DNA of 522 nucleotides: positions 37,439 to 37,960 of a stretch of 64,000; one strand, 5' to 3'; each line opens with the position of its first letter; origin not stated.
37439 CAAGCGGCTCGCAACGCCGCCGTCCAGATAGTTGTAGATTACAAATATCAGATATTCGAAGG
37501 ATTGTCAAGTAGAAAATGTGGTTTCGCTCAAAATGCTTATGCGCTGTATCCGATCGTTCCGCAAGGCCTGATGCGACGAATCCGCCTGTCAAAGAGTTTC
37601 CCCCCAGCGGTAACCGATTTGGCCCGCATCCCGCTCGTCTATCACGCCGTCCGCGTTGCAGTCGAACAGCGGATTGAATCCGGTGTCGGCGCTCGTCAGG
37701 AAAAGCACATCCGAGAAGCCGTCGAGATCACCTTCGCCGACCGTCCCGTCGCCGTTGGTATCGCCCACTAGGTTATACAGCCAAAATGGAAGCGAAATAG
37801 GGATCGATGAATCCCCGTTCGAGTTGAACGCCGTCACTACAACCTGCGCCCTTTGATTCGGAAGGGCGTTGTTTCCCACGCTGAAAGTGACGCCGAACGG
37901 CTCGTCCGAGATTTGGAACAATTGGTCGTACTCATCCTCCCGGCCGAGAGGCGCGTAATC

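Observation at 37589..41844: Translationally coupled cohesin-like lipoprotein and dockerin-bearing M6 metalloprotease: a candidate cohesin-dockerin surface-anchoring pair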

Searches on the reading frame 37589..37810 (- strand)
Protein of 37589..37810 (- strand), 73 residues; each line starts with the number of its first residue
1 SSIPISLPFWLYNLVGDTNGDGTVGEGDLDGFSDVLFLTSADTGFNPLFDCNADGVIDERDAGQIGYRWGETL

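Call 6: search_protein_families(library=pfam, proteins=[window:37589-37810:-], max_evalue=10)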
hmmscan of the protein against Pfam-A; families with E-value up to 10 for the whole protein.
window:37589-37810:- (73 aa): 4 families
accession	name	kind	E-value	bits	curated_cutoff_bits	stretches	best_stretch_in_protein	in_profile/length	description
PF00404.24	Dockerin_1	-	0.0014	19.2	22.9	1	16-62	2-49/57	Dockerin type I domain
PF00036.39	EF-hand_1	-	0.12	12.4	25.4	1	48-60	8-20/29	EF hand domain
PF13405.12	EF-hand_6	-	0.21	11.9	25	0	17-29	10-22/30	EF-hand domain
PF13202.12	EF-hand_5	-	0.29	11.1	25.9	1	17-24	9-16/25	EF hand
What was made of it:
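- On Dockerin type I (Pfam PF00404), C-terminal tail: This protein scores 19.2 bits against a cutoff of 22.9 (call 6).
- Checked: On this protein alone the tail is below Pfam's threshold (19.2 bits against 22.9, E 0.0014, call 6).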

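Call 16: search_solved_structures(query=window:37589-37810:-, max_evalue=10, show_alignments=3)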
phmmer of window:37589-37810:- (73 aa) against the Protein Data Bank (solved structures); distinct sequences matched with E-value up to 10: 21.
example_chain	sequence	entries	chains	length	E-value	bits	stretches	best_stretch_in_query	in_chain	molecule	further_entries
2y3n_B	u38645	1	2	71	0.0014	22.5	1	13-72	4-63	CELLULOSOMAL FAMILY-48 PROCESSIVE GLYCOSIDE HYDROLASE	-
9k6m_A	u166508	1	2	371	0.24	15.4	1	15-62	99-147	EF-hand domain-containing protein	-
2jnk_A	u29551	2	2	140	0.24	15.4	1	14-68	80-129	Hyalurononglucosaminidase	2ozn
5lxv_B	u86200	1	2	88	0.28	15.2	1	14-61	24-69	Carbohydrate-binding protein WP_009985128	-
6lb8_A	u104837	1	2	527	0.56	14.2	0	23-64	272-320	Endolysin,Calcium uptake protein 1, mitochondrial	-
2ccm_A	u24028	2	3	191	0.78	13.7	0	45-61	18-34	CALEXCITIN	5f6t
2ccl_B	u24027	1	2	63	0.88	13.6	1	14-36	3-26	ENDO-1,4-BETA-XYLANASE Y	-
6kge_D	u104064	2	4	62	0.91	13.5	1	14-64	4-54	And cellulose-binding endoglucanase family 9 CelL ortholog dockerin domain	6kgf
4ndd_A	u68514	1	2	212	1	13.4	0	45-61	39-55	Calexcitin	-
4ndc_A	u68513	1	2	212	1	13.4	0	45-61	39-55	Calexcitin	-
4ndb_A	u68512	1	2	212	1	13.3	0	45-61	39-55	Calexcitin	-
2eky_A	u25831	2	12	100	1.4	12.9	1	9-49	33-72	UPF0045 protein MJ1052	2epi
6kg9_A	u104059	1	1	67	1.7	12.7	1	14-64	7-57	And cellulose-binding endoglucanase family 9 CelL ortholog dockerin domain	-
6wdo_Q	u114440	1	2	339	2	12.4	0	23-64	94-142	Calcium uptake protein 1, mitochondrial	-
6wdn_B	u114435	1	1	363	2.1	12.4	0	23-64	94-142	Calcium uptake protein 1, mitochondrial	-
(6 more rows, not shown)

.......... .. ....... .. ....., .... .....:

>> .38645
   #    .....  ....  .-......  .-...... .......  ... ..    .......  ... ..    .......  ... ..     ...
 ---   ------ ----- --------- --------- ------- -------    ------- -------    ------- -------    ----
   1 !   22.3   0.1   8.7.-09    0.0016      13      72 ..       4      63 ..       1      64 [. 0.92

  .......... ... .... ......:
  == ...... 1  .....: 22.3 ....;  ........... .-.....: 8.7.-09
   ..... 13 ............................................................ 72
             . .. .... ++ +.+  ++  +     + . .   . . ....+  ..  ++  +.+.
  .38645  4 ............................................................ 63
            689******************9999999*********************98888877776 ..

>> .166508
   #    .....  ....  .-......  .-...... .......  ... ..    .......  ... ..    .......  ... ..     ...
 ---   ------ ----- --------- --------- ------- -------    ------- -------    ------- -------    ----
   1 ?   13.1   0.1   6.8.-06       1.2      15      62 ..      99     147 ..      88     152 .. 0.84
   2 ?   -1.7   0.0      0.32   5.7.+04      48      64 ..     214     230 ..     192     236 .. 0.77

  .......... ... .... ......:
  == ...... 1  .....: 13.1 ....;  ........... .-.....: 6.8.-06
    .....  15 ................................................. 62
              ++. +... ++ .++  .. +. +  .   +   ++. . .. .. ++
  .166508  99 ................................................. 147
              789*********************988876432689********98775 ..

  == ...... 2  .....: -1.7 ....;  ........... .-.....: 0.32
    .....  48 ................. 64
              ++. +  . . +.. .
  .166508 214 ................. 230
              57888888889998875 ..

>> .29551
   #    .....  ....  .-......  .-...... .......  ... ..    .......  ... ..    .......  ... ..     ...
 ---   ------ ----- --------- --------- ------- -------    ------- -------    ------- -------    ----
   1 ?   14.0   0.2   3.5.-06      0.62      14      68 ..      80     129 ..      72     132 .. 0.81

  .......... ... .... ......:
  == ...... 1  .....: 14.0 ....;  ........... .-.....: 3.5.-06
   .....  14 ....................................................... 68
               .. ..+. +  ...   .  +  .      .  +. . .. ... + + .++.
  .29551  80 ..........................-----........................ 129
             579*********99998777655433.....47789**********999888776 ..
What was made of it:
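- Checked: Its best PDB match is a dockerin, 2y3n_B, at E 0.0014 (call 16).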

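Call 54: search_solved_structures(query=A5, max_evalue=1, show_alignments=2)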
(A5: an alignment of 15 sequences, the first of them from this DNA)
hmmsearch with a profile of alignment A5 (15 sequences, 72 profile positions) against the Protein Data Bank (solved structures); distinct sequences matched with E-value up to 1: 93 (the best 60 are shown).
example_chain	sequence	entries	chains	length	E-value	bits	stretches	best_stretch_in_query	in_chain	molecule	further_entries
2y3n_B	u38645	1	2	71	9.2e-10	41.6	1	11-70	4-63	CELLULOSOMAL FAMILY-48 PROCESSIVE GLYCOSIDE HYDROLASE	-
2ccl_B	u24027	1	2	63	3.3e-06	30.2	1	12-33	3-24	ENDO-1,4-BETA-XYLANASE Y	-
4dh2_B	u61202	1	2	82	4.2e-06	29.8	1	13-63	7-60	Dockerin type 1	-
2vn5_B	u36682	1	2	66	4.8e-06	29.7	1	13-63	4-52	ENDOGLUCANASE A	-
2vn6_B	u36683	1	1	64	1.8e-05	27.8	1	13-63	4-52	ENDOGLUCANASE A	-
8x3a_A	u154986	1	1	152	1.9e-05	27.8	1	15-62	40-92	Serine protease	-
8x39_A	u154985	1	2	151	2e-05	27.7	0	15-59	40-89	Serine protease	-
1ohz_B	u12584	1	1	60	3.1e-05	27.1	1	14-34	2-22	ENDO-1,4-BETA-XYLANASE Y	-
2mte_A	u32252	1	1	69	6e-05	26.2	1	12-62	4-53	Cellulose 1,4-beta-cellobiosidase (reducing end) CelS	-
1daq_A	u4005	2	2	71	6.4e-05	26.1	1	12-63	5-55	ENDOGLUCANASE SS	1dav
4fl4_A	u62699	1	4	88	6.9e-05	26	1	13-34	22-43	Glycoside hydrolase family 9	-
4wi0_B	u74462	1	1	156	7.6e-05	25.8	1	19-69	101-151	Cellulosomal scaffoldin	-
6kg9_A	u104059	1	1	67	0.00012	25.2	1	12-60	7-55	And cellulose-binding endoglucanase family 9 CelL ortholog dockerin domain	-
4u3s_B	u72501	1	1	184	0.00015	24.9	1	19-68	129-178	Cellulosomal scaffoldin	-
5nrk_B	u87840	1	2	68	0.00024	24.2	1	13-34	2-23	DocCel5: Type I dockerin repeat domain from A. cellulolyticus family 5 endoglucanase WP_01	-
2jnk_A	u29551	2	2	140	0.0022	21.1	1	13-64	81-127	Hyalurononglucosaminidase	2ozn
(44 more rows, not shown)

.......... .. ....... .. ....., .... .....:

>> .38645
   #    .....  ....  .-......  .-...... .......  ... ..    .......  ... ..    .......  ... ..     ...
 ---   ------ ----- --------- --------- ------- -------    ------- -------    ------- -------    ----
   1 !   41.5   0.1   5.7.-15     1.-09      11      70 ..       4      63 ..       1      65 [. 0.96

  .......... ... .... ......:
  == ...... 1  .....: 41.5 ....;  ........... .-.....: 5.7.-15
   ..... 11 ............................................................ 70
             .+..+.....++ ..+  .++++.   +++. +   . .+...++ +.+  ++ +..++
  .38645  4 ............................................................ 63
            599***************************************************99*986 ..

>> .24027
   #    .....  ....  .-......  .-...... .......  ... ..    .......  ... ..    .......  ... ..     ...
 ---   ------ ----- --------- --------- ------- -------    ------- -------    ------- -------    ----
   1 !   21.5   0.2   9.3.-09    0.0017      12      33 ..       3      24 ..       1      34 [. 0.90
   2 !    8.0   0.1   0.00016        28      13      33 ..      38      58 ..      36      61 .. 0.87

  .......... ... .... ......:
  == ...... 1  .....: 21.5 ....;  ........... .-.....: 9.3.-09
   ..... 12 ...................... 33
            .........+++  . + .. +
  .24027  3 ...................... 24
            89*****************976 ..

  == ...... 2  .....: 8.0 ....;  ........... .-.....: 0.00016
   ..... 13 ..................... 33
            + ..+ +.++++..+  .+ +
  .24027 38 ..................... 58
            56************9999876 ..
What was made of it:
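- On Dockerin type I (Pfam PF00404), C-terminal tail: The tail profile hits dockerin 2y3n_B at 9.2e-10 (call 54).
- Closest known: Cellulosomal type I/II cohesin-dockerin pairs. Same: The C-terminal tail is a two-segment Ca-loop dockerin closest to 2y3n_B (calls 16, 54).
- Checked: A profile of 15 homologous tails hits that dockerin at 9.2e-10 (call 54).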

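Call 55: search_protein_families(library=pfam, alignment_id=A5, max_evalue=0.1)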
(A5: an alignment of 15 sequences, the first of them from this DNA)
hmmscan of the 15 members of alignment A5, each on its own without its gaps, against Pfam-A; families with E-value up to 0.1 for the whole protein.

A. member 1, seq(72 aa): 1 family
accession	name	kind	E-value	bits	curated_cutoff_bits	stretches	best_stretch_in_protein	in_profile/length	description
PF00404.24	Dockerin_1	-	0.0014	19.2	22.9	1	15-61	2-49/57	Dockerin type I domain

B. families by the number of members that match (of 15 scanned): 5 families
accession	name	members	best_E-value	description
PF00404.24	Dockerin_1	14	1.1e-08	Dockerin type I domain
PF00036.39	EF-hand_1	6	0.023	EF hand domain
PF13499.12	EF-hand_7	5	0.012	EF-hand domain pair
PF13405.12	EF-hand_6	4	0.00055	EF-hand domain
PF13833.12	EF-hand_8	1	0.091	EF-hand domain pair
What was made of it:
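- On Dockerin type I (Pfam PF00404), C-terminal tail: Fourteen of 15 homologous tails match at E<=0.1, best 1.1e-8 (call 55).
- Checked: Fourteen of the 15 tails match Pfam Dockerin_1, best 1.1e-8 (call 55).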
